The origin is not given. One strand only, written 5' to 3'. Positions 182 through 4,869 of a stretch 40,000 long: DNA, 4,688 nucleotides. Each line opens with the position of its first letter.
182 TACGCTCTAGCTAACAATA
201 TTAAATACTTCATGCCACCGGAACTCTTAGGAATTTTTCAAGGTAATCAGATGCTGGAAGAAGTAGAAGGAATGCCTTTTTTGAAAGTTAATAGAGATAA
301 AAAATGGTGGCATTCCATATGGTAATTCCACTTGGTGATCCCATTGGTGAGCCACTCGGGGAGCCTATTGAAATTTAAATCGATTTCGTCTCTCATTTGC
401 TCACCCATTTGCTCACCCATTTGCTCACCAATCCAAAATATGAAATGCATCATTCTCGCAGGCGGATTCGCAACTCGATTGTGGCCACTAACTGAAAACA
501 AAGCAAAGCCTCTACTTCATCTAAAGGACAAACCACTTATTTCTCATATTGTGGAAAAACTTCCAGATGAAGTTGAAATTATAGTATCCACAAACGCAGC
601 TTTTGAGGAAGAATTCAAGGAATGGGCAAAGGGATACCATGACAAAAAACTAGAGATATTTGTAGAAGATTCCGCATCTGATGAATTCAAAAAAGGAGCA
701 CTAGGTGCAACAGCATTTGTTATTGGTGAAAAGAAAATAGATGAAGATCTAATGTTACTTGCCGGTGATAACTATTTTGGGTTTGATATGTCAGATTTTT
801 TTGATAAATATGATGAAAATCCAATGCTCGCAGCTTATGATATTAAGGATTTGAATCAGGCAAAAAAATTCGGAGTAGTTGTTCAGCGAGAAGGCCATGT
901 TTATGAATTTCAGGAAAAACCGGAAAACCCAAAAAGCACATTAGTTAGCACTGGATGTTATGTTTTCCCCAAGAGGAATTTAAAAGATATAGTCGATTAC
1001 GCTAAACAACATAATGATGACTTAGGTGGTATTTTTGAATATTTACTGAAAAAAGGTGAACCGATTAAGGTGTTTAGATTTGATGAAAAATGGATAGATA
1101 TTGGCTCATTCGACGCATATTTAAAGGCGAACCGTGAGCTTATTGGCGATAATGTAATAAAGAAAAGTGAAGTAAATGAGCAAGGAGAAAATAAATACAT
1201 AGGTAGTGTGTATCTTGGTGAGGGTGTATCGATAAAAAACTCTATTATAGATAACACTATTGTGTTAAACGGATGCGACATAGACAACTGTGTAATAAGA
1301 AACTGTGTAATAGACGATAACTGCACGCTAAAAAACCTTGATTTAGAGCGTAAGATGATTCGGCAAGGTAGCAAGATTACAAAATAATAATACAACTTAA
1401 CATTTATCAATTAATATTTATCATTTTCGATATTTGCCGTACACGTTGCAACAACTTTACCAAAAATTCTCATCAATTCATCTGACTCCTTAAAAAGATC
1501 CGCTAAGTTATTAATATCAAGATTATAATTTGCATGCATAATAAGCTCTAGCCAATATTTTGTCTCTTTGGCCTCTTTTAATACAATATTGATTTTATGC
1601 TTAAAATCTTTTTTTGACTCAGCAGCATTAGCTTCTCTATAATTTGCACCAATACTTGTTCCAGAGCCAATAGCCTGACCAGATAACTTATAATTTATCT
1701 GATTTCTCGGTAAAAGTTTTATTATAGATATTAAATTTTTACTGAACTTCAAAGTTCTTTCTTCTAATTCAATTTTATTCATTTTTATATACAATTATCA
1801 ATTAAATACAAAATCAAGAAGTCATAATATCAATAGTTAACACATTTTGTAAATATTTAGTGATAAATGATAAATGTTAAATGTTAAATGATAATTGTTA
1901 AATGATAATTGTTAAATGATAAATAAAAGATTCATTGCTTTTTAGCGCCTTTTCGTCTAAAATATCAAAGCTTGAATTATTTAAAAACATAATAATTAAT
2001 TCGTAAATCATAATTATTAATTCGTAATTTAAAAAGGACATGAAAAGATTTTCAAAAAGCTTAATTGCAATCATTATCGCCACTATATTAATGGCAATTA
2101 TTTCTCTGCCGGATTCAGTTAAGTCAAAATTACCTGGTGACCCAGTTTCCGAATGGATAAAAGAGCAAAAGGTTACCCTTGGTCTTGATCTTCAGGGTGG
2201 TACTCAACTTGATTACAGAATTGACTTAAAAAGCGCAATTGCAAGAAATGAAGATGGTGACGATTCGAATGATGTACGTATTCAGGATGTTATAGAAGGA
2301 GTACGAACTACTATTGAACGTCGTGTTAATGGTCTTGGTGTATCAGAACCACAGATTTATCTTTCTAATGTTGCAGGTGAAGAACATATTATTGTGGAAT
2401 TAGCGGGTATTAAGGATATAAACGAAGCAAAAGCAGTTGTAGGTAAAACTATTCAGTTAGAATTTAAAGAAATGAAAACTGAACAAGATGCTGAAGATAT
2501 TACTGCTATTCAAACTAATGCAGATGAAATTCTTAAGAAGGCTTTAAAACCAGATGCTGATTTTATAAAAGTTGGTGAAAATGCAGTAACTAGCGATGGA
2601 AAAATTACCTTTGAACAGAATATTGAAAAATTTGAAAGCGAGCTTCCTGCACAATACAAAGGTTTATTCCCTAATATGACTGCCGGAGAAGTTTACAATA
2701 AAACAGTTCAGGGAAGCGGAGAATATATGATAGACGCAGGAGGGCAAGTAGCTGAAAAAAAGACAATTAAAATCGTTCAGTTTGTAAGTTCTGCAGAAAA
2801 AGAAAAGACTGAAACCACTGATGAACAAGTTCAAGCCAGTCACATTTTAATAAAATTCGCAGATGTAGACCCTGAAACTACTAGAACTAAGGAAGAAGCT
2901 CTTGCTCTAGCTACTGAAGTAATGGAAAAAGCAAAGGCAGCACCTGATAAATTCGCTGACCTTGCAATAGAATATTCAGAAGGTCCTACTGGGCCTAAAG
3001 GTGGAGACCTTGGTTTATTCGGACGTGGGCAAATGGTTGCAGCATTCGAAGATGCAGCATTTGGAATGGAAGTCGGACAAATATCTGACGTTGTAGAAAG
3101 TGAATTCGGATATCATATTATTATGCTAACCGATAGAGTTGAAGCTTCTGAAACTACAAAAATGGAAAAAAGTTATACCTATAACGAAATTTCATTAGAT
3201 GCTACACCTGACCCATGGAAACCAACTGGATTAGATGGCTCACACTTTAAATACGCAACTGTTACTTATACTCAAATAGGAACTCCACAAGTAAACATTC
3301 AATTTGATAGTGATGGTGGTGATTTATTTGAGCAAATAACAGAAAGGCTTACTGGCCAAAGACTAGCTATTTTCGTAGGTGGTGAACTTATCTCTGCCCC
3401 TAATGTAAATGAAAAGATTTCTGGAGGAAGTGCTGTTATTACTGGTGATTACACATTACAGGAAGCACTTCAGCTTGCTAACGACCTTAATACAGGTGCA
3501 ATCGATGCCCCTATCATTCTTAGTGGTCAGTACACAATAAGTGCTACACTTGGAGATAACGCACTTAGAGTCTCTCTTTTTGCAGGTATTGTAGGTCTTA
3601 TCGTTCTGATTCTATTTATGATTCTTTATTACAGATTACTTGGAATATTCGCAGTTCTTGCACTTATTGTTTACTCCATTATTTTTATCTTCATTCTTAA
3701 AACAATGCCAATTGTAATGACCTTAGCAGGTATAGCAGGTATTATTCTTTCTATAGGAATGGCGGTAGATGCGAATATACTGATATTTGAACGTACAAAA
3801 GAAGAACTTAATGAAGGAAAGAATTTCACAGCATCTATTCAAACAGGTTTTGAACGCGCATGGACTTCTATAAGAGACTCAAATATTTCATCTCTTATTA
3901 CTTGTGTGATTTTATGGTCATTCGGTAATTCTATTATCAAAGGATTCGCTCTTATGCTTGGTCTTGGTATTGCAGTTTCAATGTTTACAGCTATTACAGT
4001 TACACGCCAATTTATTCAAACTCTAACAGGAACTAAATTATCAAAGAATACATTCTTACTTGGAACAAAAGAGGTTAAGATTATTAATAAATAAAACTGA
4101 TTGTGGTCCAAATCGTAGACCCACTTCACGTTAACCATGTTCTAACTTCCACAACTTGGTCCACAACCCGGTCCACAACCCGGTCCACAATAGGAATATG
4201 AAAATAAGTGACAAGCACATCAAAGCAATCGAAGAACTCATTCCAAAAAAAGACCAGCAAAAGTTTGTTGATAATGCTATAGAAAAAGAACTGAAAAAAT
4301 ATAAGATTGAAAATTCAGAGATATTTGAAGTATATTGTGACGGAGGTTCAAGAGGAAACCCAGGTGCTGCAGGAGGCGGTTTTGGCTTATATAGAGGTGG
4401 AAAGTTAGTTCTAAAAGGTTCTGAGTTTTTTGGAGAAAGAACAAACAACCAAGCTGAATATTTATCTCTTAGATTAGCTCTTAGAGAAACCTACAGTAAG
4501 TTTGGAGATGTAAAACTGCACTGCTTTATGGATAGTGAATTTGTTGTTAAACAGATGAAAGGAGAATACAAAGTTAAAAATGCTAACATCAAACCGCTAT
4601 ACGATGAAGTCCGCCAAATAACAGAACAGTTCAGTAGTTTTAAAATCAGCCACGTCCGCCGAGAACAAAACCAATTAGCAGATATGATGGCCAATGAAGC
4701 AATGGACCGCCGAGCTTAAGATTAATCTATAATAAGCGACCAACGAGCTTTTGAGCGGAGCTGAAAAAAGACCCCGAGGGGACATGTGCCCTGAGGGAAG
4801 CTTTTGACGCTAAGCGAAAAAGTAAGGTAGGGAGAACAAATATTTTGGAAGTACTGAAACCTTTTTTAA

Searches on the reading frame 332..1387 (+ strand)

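Call 76: search_protein_families(library=pfam, max_evalue=0.001, proteins=[window:332-1387:+])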
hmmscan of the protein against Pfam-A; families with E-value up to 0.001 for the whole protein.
window:332-1387:+ (351 aa): 2 families
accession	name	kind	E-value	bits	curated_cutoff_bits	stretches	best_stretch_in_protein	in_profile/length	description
PF00483.29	NTP_transferase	-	1.4e-40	139.8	21.2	1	38-270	1-242/245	Nucleotidyl transferase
PF12804.13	NTP_transf_3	-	5e-07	30.5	27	1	39-146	1-95/160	MobA-like NTP transferase domain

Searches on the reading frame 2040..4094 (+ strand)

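Call 26: search_protein_families(library=pfam, max_evalue=0.001, proteins=[window:2040-4094:+])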
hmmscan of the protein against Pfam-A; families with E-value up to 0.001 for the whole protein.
window:2040-4094:+ (684 aa): 7 families
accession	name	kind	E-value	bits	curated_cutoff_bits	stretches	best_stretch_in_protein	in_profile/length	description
PF13616.12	Rotamase_3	-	1.3e-29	103.6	22.5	1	256-366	9-115/116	PPIC-type PPIASE domain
PF00639.27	Rotamase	-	4.6e-28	98.5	21.7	1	268-365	1-97/97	PPIC-type PPIASE domain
PF22599.2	SecDF_P1_head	-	4.3e-25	88.3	27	1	397-489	20-113/114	SecDF, P1 head subdomain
PF21760.3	SecD_1st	-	2.5e-17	62.5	27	1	86-146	2-59/60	Protein translocase subunit SecDF, P1 domain, N-terminal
PF02355.23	SecD_SecF_C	-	5.2e-11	42.7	20.5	1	498-662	19-186/189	Protein export membrane protein SecD/SecF, C-terminal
PF13145.12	Rotamase_2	-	3.5e-09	37.9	27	1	276-372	34-114/121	PPIC-type PPIASE domain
PF03176.21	MMPL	-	5.1e-08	32.7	20.5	1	491-666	124-305/333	MMPL family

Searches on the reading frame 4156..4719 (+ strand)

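Call 26: search_protein_families(library=pfam, max_evalue=0.001, proteins=[window:4156-4719:+])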
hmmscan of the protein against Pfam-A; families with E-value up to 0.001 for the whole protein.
window:4156-4719:+ (187 aa): 2 families
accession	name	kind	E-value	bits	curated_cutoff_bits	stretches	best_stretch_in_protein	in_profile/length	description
PF13456.12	RVT_3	-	1.2e-17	64.4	21.6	1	81-182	23-123/123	Reverse transcriptase-like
PF00075.30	RNase_H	-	3.3e-11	44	25.8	1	57-183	4-140/141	RNase H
